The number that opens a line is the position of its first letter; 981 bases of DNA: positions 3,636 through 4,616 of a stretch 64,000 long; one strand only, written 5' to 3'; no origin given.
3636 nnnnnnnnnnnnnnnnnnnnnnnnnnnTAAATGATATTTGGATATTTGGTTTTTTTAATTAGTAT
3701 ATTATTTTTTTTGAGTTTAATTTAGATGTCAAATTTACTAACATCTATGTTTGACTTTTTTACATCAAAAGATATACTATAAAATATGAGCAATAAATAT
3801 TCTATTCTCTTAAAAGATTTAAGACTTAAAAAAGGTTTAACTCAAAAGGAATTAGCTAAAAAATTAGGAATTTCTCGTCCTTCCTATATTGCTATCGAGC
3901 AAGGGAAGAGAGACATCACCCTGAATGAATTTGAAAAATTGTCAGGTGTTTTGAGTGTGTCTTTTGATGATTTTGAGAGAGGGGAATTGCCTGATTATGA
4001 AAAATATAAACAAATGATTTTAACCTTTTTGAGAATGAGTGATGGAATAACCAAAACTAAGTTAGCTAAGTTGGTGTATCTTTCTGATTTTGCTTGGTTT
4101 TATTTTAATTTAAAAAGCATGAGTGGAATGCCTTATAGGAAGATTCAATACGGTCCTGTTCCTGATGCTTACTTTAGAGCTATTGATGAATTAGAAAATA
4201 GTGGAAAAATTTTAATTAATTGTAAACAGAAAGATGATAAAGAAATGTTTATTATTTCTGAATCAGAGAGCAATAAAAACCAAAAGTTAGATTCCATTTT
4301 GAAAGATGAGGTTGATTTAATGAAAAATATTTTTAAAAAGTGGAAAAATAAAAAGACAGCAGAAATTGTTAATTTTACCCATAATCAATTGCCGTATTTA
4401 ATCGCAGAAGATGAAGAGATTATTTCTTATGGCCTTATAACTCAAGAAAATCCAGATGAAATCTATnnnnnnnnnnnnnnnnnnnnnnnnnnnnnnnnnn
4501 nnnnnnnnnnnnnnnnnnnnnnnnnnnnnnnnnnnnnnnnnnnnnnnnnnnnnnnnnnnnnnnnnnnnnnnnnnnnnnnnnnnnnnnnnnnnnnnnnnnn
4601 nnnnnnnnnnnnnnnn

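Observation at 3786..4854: Candidate toxin-antitoxin pair: HTH-Panacea(DUF4065) antitoxin-like gene overlapping a RelE-like toxin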

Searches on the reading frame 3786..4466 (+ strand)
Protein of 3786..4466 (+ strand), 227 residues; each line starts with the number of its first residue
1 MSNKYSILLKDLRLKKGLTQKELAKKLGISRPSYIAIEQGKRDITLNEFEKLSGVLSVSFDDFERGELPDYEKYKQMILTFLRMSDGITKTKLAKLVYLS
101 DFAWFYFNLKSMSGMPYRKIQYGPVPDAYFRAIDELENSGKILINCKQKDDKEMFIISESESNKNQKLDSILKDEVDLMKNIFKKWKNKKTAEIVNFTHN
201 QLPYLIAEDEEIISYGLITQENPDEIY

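Call 3: search_protein_families(library=pfam, proteins=[window:3786-4466:+], max_evalue=10)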
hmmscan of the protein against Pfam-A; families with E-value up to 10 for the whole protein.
window:3786-4466:+ (227 aa): 22 families
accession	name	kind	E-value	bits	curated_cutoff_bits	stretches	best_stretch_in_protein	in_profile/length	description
PF01381.28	HTH_3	-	6.9e-17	61.7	23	1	9-63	1-55/55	Helix-turn-helix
PF13274.11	SocA_Panacea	-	1.7e-12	48.7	25.7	1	93-202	1-110/113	Antitoxin SocA-like, Panacea domain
PF12844.13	HTH_19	-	1e-08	35.4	30.2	1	8-53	3-48/64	Helix-turn-helix domain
PF13560.12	HTH_31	-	2.6e-08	34.5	27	1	8-56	5-54/64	Helix-turn-helix domain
PF13443.12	HTH_26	-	9.4e-06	26.2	22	1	9-63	2-57/63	Cro/C1-type HTH DNA-binding domain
PF13412.12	HTH_24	-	2.5e-05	24.2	21.9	1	13-32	13-32/48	Winged helix-turn-helix DNA-binding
PF18121.7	TFA2_Winged_2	-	0.0023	18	26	1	112-155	15-56/60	TFA2 Winged helix domain 2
PF20432.4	Xre-like-HTH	-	0.0024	18.6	25.8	1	17-56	23-62/63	Antitoxin Xre-like helix-turn-helix domain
PF01047.28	MarR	-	0.0038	17.5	24.6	1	9-33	9-33/59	MarR family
PF13384.12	HTH_23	-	0.0053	17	24.6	1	13-33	13-33/50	Homeodomain-like domain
PF13413.12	HTH_25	-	0.0072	16.6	24.6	1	8-41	1-34/62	Helix-turn-helix domain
PF13744.12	HTH_37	-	0.0093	16.2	27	1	10-41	24-55/80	Helix-turn-helix domain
PF22263.1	DUF6951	-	0.012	16.4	27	1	142-195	14-66/101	Family of unknown function (DUF6951)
PF08279.18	HTH_11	-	0.012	15.9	25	1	12-31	9-29/55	HTH domain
PF12802.13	MarR_2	-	0.015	15.8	27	1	17-33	19-36/61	MarR family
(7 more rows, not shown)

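Call 4: search_protein_families(library=ncbifam, proteins=[window:3786-4466:+], max_evalue=10)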
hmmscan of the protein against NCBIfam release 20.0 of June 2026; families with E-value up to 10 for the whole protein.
window:3786-4466:+ (227 aa): 21 families
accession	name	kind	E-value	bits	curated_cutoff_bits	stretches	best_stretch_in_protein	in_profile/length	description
TIGR03070.1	couple_hipB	subfamily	1.5e-09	37.7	71.65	1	6-49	4-47/58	type II toxin-antitoxin system Y4mF family antitoxin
NF047948.1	male_kill_WMK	equivalog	1.7e-09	37.6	300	1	10-99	11-105/300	WO male-killing family protein Wmk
NF041951.1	phage_RstR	subfamily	2.8e-09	37.2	80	1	9-62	7-60/108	RstR family transcriptional repressor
NF007271.0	PRK09726.1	equivalog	5.2e-05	23.1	79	1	9-59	17-67/88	type II toxin-antitoxin system antitoxin HipB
NF048014.1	antitoxin_DarG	equivalog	0.0007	19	250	1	77-197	172-294/338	type II toxin-antitoxin system antitoxin DNA ADP-ribosyl glycohydrolase DarG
NF006015.0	PRK08154.1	subfamily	0.00087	18.5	204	1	10-65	36-91/314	anaerobic benzoate catabolism transcriptional regulator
NF041575.1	antitoxPezA_Strep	equivalog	0.0013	18.7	290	1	9-62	6-59/158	type II toxin-antitoxin system antitoxin PezA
TIGR00270.2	TIGR00270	equivalog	0.0018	18.1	110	1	3-62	74-133/159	multiprotein bridging factor aMBF1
NF007408.0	PRK09943.1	equivalog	0.0019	17.8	211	1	9-64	12-67/185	HTH-type transcriptional regulator PuuR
NF038139.1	Reg_Aceta_RamB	equivalog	0.0026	16.5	700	1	9-65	7-63/465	acetate metabolism transcriptional regulator RamB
NF052239.1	antitox_spr1629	equivalog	0.0044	16.2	335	1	9-111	7-110/377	spr1629 family repressor/antitoxin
NF003055.0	PRK03975.1-2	equivalog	0.0062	16.3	122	1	11-42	19-49/140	putative transcriptional regulator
NF003162.0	PRK04140.1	equivalog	0.0073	15.4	263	1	8-58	130-180/317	transcriptional regulator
TIGR03830.1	CxxCG_CxxCG_HTH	subfamily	0.0092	15.8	61.8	1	9-32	70-93/127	type II TA system antitoxin MqsA family protein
TIGR02607.1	antidote_HigA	equivalog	0.015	15.1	47.7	1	17-57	20-60/81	HigA family addiction module antitoxin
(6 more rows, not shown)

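Call 5: search_protein_families(library=padloc, proteins=[window:3786-4466:+], max_evalue=10)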
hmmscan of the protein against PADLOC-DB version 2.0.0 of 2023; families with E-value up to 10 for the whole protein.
window:3786-4466:+ (227 aa): 18 families
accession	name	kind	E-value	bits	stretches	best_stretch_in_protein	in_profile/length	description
PDLC02926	HTH_VI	-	4.1e-12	44.2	1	8-59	5-56/92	-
PDLC04775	PDC-M69A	-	5.5e-09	34.5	1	15-92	18-93/113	-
PDLC03665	Control_protein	-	1.9e-08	32.5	1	9-63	13-68/77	control protein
PDLC03668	Control_protein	-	9.6e-07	27.2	1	3-59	7-63/79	control protein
PDLC03951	RmrA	-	1.6e-06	25.3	2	9-71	13-74/400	-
PDLC04142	capH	-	6.7e-06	25.1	1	7-63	9-65/103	capH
PDLC03952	RmrA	-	7e-06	23.1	1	9-76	27-94/395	-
PDLC03954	RmrA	-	9.8e-06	22.7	1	8-94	14-96/380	-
PDLC03664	Control_protein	-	2.8e-05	22.5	1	4-58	13-67/74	control protein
PDLC03949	RmrA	-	4.2e-05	20.6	1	13-74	11-72/363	-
PDLC03947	RmrA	-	0.00021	18.2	1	9-87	16-90/383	-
PDLC03945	RmrA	-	0.00062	17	1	9-109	7-108/394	-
PDLC02990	DarG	-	0.0009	16.8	1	75-199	165-286/329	-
PDLC03669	Control_protein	-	0.0016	16.7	1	12-47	17-52/96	control protein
PDLC04760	PDC-M64C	-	0.0042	15.4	1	15-57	37-79/93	-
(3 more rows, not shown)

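Call 8: search_protein_families(library=phrogs, proteins=[window:3786-4466:+], max_evalue=1)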
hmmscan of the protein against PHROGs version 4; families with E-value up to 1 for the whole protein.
window:3786-4466:+ (227 aa): 44 families (the best 25 are shown)
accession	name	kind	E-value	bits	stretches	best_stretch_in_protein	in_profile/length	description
phrog_1281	-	unknown function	2e-12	48.2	1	85-219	26-147/195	-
phrog_8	-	transcription regulation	4e-12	47.2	1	8-163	80-260/346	transcriptional regulator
phrog_3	-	transcription regulation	8.1e-12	46.6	1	6-209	90-236/430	transcriptional repressor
phrog_2439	-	transcription regulation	1.9e-08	34.6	1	7-72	10-74/367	transcriptional regulator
phrog_2967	-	transcription regulation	9.9e-08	32.8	1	4-88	10-93/225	transcriptional regulator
phrog_2328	-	transcription regulation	2.3e-07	31.6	1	12-69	23-80/128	transcriptional repressor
phrog_14939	-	unknown function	2.7e-07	31.1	1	82-215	16-145/313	-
phrog_7241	-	transcription regulation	3.6e-07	31.3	1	12-62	69-119/122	transcriptional regulator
phrog_1373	-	transcription regulation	3.8e-07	31.3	1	8-52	67-111/166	transcriptional regulator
phrog_10390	-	unknown function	1.7e-06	28.8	1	77-218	153-287/299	-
phrog_4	-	transcription regulation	6e-06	26.5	1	8-85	140-205/400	transcriptional repressor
phrog_2339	-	DNA, RNA and nucleotide metabolism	6.9e-06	27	1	8-47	29-69/98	HTH DNA binding protein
phrog_11451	-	transcription regulation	5.1e-05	24.6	1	12-64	13-65/98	CI-like repressor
phrog_5823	-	transcription regulation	8.9e-05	22.8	1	9-62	11-65/404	transcriptional regulator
phrog_38027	-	transcription regulation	0.00016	22.7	1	8-57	72-121/143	transcriptional repressor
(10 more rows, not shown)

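Call 44: find_homologous_proteins(query=window:3786-4466:+, max_evalue=0.00001)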
Query window:3786-4466:+ (227 aa): 2280 proteins with E <= 0.00001 among 2711 candidates; the best 120 are listed.
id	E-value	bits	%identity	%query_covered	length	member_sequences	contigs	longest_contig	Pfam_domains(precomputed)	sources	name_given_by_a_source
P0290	2.9e-143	493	100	100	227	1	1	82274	PF12844.14,PF13274.12,PF01381.29,PF24250.2,PF13560.13,PF13443.13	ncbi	ncbi:MAG: helix-turn-helix domain-containing protein [Patescibacteria group bacterium]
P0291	9.2e-114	397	80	100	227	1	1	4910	PF12844.14,PF13274.12,PF01381.29,PF13560.13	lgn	-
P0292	8.4e-105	367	72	100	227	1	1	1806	PF12844.14,PF13274.12,PF01381.29,PF24250.2,PF13560.13,PF13443.13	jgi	jgi:DNA-binding XRE family transcriptional regulator/uncharacterized phage-associated protein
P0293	1.8e-104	366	72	100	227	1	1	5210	PF12844.14,PF13274.12,PF01381.29,PF24250.2,PF13560.13,PF13443.13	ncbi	-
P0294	9.6e-104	364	74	100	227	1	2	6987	PF12844.14,PF13274.12,PF01381.29,PF24250.2,PF13560.13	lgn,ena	-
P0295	9.8e-104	364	74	100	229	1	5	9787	PF12844.14,PF13274.12,PF01381.29,PF24250.2,PF13560.13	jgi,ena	-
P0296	1.1e-103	364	73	100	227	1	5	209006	PF12844.14,PF13274.12,PF01381.29,PF24250.2,PF13560.13,PF13443.13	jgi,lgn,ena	jgi:transcriptional regulator with XRE-family HTH domain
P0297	2.5e-102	359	72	100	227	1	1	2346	PF12844.14,PF13274.12,PF01381.29,PF24250.2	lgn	-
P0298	6.2e-102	358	71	100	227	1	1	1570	PF12844.14,PF13274.12,PF01381.29,PF24250.2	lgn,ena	-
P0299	8.6e-102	357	72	100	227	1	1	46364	PF13412.13,PF12844.14,PF13274.12,PF01381.29,PF24250.2,PF13560.13,PF13443.13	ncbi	-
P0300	1.6e-101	356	72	100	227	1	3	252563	PF12844.14,PF13274.12,PF01381.29,PF24250.2,PF13560.13,PF13443.13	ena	-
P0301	1.4e-100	353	70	100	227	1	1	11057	PF12844.14,PF13274.12,PF01381.29,PF24250.2,PF13560.13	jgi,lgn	jgi:transcriptional regulator with XRE-family HTH domain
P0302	1.9e-100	353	71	100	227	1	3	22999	PF12844.14,PF13274.12,PF01381.29,PF24250.2,PF13560.13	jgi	jgi:transcriptional regulator with XRE-family HTH domain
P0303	2.8e-100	352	70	100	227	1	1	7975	PF12844.14,PF13274.12,PF01381.29,PF24250.2,PF13560.13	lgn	-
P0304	2.9e-100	352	70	100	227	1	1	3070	PF12844.14,PF13274.12,PF01381.29,PF24250.2,PF13560.13,PF13443.13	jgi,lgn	jgi:DNA-binding XRE family transcriptional regulator/uncharacterized phage-associated protein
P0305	3.0e-100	352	72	100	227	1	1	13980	PF12844.14,PF13274.12,PF01381.29,PF24250.2,PF13560.13,PF13443.13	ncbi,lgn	-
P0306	4.9e-100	352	71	100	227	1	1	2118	PF12844.14,PF13274.12,PF01381.29,PF24250.2,PF13560.13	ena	-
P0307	7.3e-100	351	72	100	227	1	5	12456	PF13412.13,PF12844.14,PF13274.12,PF01381.29,PF24250.2,PF13560.13,PF13443.13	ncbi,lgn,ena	ncbi:MAG: helix-turn-helix domain-containing protein [Patescibacteria group bacterium]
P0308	9.8e-100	351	71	100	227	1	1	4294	PF12844.14,PF13274.12,PF01381.29,PF24250.2,PF13560.13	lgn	-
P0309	1.3e-99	350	71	100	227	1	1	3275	PF12844.14,PF13274.12,PF01381.29,PF13560.13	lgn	-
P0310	2.0e-99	350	70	100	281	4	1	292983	PF12844.14,PF13274.12,PF01381.29,PF24250.2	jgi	-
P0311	2.8e-99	349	71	100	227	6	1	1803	PF12844.14,PF13274.12,PF01381.29,PF24250.2,PF13560.13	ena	-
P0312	5.0e-99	348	70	100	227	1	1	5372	PF12844.14,PF13274.12,PF01381.29,PF24250.2,PF13560.13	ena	-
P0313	5.1e-99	348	71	100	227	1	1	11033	PF12844.14,PF13274.12,PF01381.29,PF24250.2,PF13560.13,PF13443.13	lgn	-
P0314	5.9e-99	348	70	100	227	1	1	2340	PF12844.14,PF13274.12,PF01381.29,PF13560.13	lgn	-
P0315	6.8e-99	348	69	100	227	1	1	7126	PF12844.14,PF13274.12,PF01381.29,PF13560.13,PF13443.13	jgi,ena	-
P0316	7.4e-99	348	70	100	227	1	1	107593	PF12844.14,PF13274.12,PF01381.29,PF24250.2,PF13560.13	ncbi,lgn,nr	ncbi:MAG: DUF4065 domain-containing protein [bacterium]|nr:DUF4065 domain-containing protein [bacter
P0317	2.1e-98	346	68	100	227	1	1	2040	PF12844.14,PF13274.12,PF01381.29,PF13560.13,PF13443.13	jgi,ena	-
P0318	2.3e-98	346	70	100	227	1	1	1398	PF12844.14,PF13274.12,PF01381.29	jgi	-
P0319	2.5e-98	346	71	99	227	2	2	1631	PF12844.14,PF13274.12,PF01381.29,PF13560.13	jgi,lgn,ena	-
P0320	2.8e-98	346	70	100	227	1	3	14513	PF12844.14,PF13274.12,PF01381.29,PF13560.13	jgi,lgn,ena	jgi:transcriptional regulator with XRE-family HTH domain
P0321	3.1e-98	346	70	100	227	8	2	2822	PF12844.14,PF13274.12,PF01381.29,PF13560.13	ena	-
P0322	1.3e-97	344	68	100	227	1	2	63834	PF12844.14,PF13274.12,PF01381.29,PF13560.13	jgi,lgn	jgi:transcriptional regulator with XRE-family HTH domain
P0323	5.8e-97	342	69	100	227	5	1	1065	PF12844.14,PF13274.12,PF01381.29,PF13560.13,PF13443.13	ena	-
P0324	1.1e-96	341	67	100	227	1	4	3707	PF12844.14,PF13274.12,PF01381.29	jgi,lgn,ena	-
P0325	1.8e-96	340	69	100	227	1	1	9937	PF12844.14,PF13274.12,PF01381.29,PF24250.2,PF13560.13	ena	-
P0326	1.6e-95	337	66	100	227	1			PF12844.14,PF13274.12,PF01381.29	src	-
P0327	3.4e-95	336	68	100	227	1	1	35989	PF12844.14,PF13274.12,PF01381.29,PF13560.13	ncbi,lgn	-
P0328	2.2e-91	323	66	100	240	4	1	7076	PF12844.14,PF13274.12,PF01381.29,PF13560.13,PF13443.13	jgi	-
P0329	8.9e-91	321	67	100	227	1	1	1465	PF12844.14,PF13274.12,PF01381.29,PF13560.13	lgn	-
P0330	3.7e-90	319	64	100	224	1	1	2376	PF12844.14,PF13274.12,PF01381.29,PF13560.13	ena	-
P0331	9.2e-89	315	63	100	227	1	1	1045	PF12844.14,PF13274.12,PF01381.29,PF24250.2,PF13560.13,PF13443.13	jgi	-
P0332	1.4e-88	314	69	92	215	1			PF12844.14,PF13274.12,PF01381.29,PF13560.13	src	-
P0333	6.0e-88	312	64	100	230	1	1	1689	PF12844.14,PF13274.12,PF01381.29,PF13560.13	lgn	-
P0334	1.5e-87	311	63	100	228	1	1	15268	PF12844.14,PF13274.12,PF01381.29,PF13560.13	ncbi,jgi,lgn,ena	jgi:transcriptional regulator with XRE-family HTH domain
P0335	4.2e-87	309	63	100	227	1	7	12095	PF12844.14,PF13274.12,PF01381.29,PF13560.13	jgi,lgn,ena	-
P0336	6.5e-87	309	65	100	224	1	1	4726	PF12844.14,PF13274.12,PF01381.29,PF13560.13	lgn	-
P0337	1.9e-86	307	63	100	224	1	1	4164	PF12844.14,PF13274.12,PF01381.29,PF13560.13,PF13443.13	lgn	-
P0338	4.7e-86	306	62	100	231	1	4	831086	PF12844.14,PF13274.12,PF01381.29,PF13560.13,PF13443.13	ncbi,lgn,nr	ncbi:MAG: DUF4065 domain-containing protein [Candidatus Magasanikbacteria bacterium]|nr:DUF4065 doma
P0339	7.2e-86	305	63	100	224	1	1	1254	PF12844.14,PF13274.12,PF01381.29,PF13560.13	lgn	-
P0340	7.4e-86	305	62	100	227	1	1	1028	PF12844.14,PF13274.12,PF01381.29,PF13560.13,PF13443.13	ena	-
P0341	7.5e-86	305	63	100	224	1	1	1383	PF12844.14,PF13274.12,PF01381.29,PF13560.13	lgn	-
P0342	8.5e-86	305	64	100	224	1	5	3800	PF12844.14,PF13274.12,PF01381.29,PF13560.13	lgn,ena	-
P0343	9.6e-86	305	63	100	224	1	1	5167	PF12844.14,PF13274.12,PF01381.29,PF24250.2,PF13560.13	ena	-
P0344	9.7e-86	305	63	100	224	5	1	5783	PF12844.14,PF13274.12,PF01381.29,PF13560.13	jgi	-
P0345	1.1e-85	305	63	100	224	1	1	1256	PF12844.14,PF13274.12,PF01381.29,PF13560.13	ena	-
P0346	1.2e-85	305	64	100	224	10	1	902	PF12844.14,PF13274.12,PF01381.29,PF24250.2,PF13560.13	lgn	-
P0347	1.8e-85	304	64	100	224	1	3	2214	PF12844.14,PF13274.12,PF01381.29,PF13560.13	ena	-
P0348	1.8e-85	304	63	100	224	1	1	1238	PF12844.14,PF13274.12,PF01381.29,PF13560.13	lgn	-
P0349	3.1e-85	303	64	100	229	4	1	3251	PF12844.14,PF13274.12,PF01381.29,PF13560.13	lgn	-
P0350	3.1e-85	303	64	100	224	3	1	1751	PF12844.14,PF13274.12,PF01381.29,PF13560.13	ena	-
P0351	3.2e-85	303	64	100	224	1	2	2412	PF12844.14,PF13274.12,PF01381.29,PF13560.13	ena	-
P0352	4.1e-85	303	64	100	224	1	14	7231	PF12844.14,PF13274.12,PF01381.29,PF13560.13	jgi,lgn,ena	-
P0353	4.6e-85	303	64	100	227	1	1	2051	PF12844.14,PF13274.12,PF01381.29,PF24250.2,PF13560.13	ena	-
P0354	5.7e-85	302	65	97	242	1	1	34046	PF12844.14,PF13274.12,PF01381.29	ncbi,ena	-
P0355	5.7e-85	302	64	100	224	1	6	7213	PF12844.14,PF13274.12,PF01381.29,PF13560.13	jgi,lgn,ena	-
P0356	7.7e-85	302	64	100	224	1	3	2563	PF12844.14,PF13274.12,PF01381.29,PF13560.13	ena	-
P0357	9.6e-85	302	63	100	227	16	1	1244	PF12844.14,PF13274.12,PF01381.29,PF24250.2,PF13560.13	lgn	-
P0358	9.7e-85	302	64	100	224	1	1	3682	PF12844.14,PF13274.12,PF01381.29,PF13560.13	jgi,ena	jgi:transcriptional regulator with XRE-family HTH domain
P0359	9.8e-85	302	64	100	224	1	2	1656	PF12844.14,PF13274.12,PF01381.29,PF13560.13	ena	-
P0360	9.9e-85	302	61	100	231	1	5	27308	PF12844.14,PF13274.12,PF01381.29,PF13560.13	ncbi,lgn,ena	-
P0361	9.9e-85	302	65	100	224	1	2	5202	PF12844.14,PF13274.12,PF01381.29,PF24250.2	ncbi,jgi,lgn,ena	-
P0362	1.0e-84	302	63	100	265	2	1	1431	PF12844.14,PF13274.12,PF01381.29,PF24250.2,PF13560.13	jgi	jgi:transcriptional regulator with XRE-family HTH domain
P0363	1.3e-84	301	63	100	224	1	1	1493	PF12844.14,PF13274.12,PF01381.29,PF13560.13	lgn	-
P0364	1.4e-84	301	63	100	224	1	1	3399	PF13274.12,PF01381.29,PF13560.13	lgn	-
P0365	1.4e-84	301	62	100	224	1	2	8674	PF12844.14,PF13274.12,PF01381.29,PF13560.13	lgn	-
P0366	2.0e-84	301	63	100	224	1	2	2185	PF12844.14,PF13274.12,PF01381.29,PF13560.13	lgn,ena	-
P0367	2.1e-84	301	62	100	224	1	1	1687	PF12844.14,PF13274.12,PF01381.29,PF13560.13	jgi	jgi:transcriptional regulator with XRE-family HTH domain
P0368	2.4e-84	300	63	100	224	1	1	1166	PF12844.14,PF13274.12,PF01381.29,PF24250.2,PF13560.13,PF13443.13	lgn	-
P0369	2.6e-84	300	63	100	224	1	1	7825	PF12844.14,PF13274.12,PF01381.29,PF24250.2,PF13560.13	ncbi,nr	ncbi:MAG: helix-turn-helix domain-containing protein [Candidatus Vogelbacteria bacterium]|nr:helix-t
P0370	3.0e-84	300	63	100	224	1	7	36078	PF12844.14,PF13274.12,PF01381.29,PF13560.13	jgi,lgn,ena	-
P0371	3.4e-84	300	62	100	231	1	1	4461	PF12844.14,PF13274.12,PF01381.29,PF13560.13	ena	-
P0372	3.4e-84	300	62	100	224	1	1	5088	PF12844.14,PF13274.12,PF01381.29,PF24250.2,PF13560.13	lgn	-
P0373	3.7e-84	300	63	100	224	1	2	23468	PF12844.14,PF13274.12,PF01381.29,PF13560.13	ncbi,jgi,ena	-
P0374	3.8e-84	300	63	100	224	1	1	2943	PF12844.14,PF13274.12,PF01381.29,PF13560.13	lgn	-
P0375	6.4e-84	299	62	100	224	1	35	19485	PF12844.14,PF13274.12,PF01381.29,PF13560.13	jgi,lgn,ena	-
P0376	7.1e-84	299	60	99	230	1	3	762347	PF12844.14,PF13274.12,PF01381.29,PF13560.13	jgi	-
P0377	8.2e-84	299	63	100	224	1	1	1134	PF12844.14,PF13274.12,PF01381.29,PF13560.13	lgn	-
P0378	9.5e-84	298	64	100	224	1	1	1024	PF12844.14,PF13274.12,PF01381.29,PF24250.2,PF13560.13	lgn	-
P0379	1.0e-83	298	61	100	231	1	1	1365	PF12844.14,PF13274.12,PF01381.29,PF13560.13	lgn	-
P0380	1.0e-83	298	63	100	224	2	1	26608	PF12844.14,PF13274.12,PF01381.29,PF13560.13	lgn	-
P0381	1.1e-83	298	62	100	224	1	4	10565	PF12844.14,PF13274.12,PF01381.29,PF13560.13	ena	-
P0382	1.4e-83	298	62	100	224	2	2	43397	PF13274.12,PF01381.29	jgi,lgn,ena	jgi:transcriptional regulator with XRE-family HTH domain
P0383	1.5e-83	298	63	100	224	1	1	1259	PF12844.14,PF13274.12,PF01381.29,PF24250.2,PF13560.13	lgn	-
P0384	1.5e-83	298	61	100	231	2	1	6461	PF12844.14,PF13274.12,PF01381.29,PF13560.13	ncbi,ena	-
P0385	1.5e-83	298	62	100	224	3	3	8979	PF12844.14,PF13274.12,PF01381.29,PF13560.13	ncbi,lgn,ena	ncbi:MAG: type II toxin-antitoxin system antitoxin SocA domain-containing protein [Patescibacteria g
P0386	1.9e-83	297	61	100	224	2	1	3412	PF13274.12,PF01381.29,PF13560.13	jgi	jgi:transcriptional regulator with XRE-family HTH domain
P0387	2.0e-83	297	62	100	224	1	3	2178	PF12844.14,PF13274.12,PF01381.29,PF13560.13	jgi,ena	-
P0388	2.1e-83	297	62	100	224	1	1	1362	PF12844.14,PF13274.12,PF01381.29,PF13560.13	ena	-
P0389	2.3e-83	297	61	99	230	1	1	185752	PF12844.14,PF20432.5,PF13274.12,PF01381.29,PF13560.13,PF13443.13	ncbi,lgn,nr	ncbi:MAG: helix-turn-helix domain-containing protein [bacterium]|nr:helix-turn-helix domain-containi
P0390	2.7e-83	297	62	100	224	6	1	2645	PF12844.14,PF13274.12,PF01381.29,PF13560.13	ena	-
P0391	2.8e-83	297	63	100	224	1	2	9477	PF12844.14,PF13274.12,PF01381.29,PF13560.13,PF13443.13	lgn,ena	-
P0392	3.0e-83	297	61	100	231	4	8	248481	PF12844.14,PF13274.12,PF01381.29,PF13560.13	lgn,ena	-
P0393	3.3e-83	297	63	100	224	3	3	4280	PF12844.14,PF13274.12,PF01381.29,PF24250.2,PF13560.13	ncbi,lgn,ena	ncbi:MAG: helix-turn-helix domain-containing protein [Patescibacteria group bacterium]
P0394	3.3e-83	297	63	100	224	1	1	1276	PF12844.14,PF13274.12,PF01381.29,PF13560.13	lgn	-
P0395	5.1e-83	296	62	100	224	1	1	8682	PF12844.14,PF13274.12,PF01381.29,PF13560.13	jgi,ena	-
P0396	5.9e-83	296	63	100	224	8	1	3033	PF12844.14,PF13274.12,PF01381.29,PF13560.13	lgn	-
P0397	6.6e-83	296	59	100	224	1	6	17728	PF12844.14,PF13274.12,PF01381.29,PF13560.13,PF13443.13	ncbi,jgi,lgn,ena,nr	ncbi:MAG: hypothetical protein UY07_C0011G0012 [Parcubacteria group bacterium GW2011_GWA1_47_8]|nr:M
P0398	6.7e-83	296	62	100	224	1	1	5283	PF12844.14,PF13274.12,PF01381.29,PF13560.13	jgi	-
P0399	7.6e-83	295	63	100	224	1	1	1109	PF12844.14,PF13274.12,PF01381.29,PF24250.2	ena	-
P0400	8.9e-83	295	61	100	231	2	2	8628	PF12844.14,PF13274.12,PF01381.29,PF13560.13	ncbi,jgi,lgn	jgi:transcriptional regulator with XRE-family HTH domain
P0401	9.3e-83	295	60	100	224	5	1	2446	PF12844.14,PF13274.12,PF01381.29,PF24250.2,PF13560.13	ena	-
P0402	9.9e-83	295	62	100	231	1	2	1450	PF12844.14,PF13274.12,PF01381.29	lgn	-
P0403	1.1e-82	295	63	100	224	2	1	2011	PF12844.14,PF13274.12,PF01381.29,PF24250.2,PF13560.13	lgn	-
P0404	1.1e-82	295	61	100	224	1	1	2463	PF12844.14,PF13274.12,PF01381.29,PF13560.13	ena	-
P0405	1.5e-82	295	60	100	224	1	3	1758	PF12844.14,PF13274.12,PF01381.29,PF13560.13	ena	-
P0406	1.5e-82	295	63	100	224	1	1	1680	PF12844.14,PF13274.12,PF01381.29,PF13560.13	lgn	-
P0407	1.5e-82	295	61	100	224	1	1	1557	PF12844.14,PF13274.12,PF01381.29,PF13560.13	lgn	-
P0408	1.7e-82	294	61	100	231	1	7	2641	PF12844.14,PF13274.12,PF01381.29,PF24250.2,PF13560.13,PF13443.13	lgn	-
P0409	1.7e-82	294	62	100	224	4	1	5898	PF12844.14,PF13274.12,PF01381.29,PF13560.13,PF13443.13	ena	-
